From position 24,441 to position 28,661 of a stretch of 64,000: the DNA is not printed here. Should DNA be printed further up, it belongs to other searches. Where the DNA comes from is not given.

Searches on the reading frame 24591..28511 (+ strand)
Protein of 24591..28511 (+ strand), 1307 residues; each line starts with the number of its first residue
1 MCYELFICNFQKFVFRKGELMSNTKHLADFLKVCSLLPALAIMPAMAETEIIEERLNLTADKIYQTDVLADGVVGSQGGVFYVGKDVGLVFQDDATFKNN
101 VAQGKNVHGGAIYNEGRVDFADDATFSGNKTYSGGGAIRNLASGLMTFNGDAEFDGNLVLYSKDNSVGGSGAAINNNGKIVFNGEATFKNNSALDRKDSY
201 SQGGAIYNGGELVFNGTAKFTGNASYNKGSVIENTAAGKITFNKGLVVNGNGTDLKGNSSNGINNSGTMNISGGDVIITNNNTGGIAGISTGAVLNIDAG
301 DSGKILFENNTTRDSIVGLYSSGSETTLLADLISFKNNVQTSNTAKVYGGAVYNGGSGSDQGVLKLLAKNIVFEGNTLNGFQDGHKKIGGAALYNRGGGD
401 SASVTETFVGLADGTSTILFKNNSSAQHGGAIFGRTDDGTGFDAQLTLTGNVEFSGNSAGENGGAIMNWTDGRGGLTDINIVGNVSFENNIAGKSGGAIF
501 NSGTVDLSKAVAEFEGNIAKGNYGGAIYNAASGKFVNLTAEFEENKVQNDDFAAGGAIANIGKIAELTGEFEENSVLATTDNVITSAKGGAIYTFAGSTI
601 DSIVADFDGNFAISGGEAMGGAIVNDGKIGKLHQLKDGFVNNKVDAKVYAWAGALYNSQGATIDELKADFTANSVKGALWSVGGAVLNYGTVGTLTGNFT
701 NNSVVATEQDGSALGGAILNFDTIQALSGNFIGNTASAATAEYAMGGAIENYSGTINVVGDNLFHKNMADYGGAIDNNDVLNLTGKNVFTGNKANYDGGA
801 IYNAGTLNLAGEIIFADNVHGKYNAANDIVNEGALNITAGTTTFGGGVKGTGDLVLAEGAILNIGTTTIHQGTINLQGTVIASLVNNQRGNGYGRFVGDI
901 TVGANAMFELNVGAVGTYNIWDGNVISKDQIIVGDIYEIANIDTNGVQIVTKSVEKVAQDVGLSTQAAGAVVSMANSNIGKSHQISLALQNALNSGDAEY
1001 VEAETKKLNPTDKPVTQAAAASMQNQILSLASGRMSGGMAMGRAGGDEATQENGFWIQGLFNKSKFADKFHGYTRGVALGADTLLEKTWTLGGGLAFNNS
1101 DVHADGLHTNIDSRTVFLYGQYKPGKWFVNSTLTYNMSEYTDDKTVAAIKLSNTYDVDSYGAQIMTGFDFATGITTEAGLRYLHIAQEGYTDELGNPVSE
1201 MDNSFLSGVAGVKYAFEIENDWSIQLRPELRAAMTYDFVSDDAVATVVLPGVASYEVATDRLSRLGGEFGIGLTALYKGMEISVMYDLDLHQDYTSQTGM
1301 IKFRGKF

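Call 12: search_protein_families(library=pfam, proteins=[window:24591-28511:+], max_evalue=0.01)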
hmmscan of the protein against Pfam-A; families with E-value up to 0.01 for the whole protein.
window:24591-28511:+ (1307 aa): 2 families
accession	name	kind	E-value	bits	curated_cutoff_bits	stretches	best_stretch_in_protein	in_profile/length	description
PF03797.25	Autotransporter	-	5e-29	102.3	26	1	1055-1282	1-250/255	Autotransporter beta-domain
PF02415.23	Chlam_PMP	-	1.4e-14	53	20.6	0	484-502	1-19/19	Chlamydia polymorphic membrane protein (Chlamydia_PMP) repeat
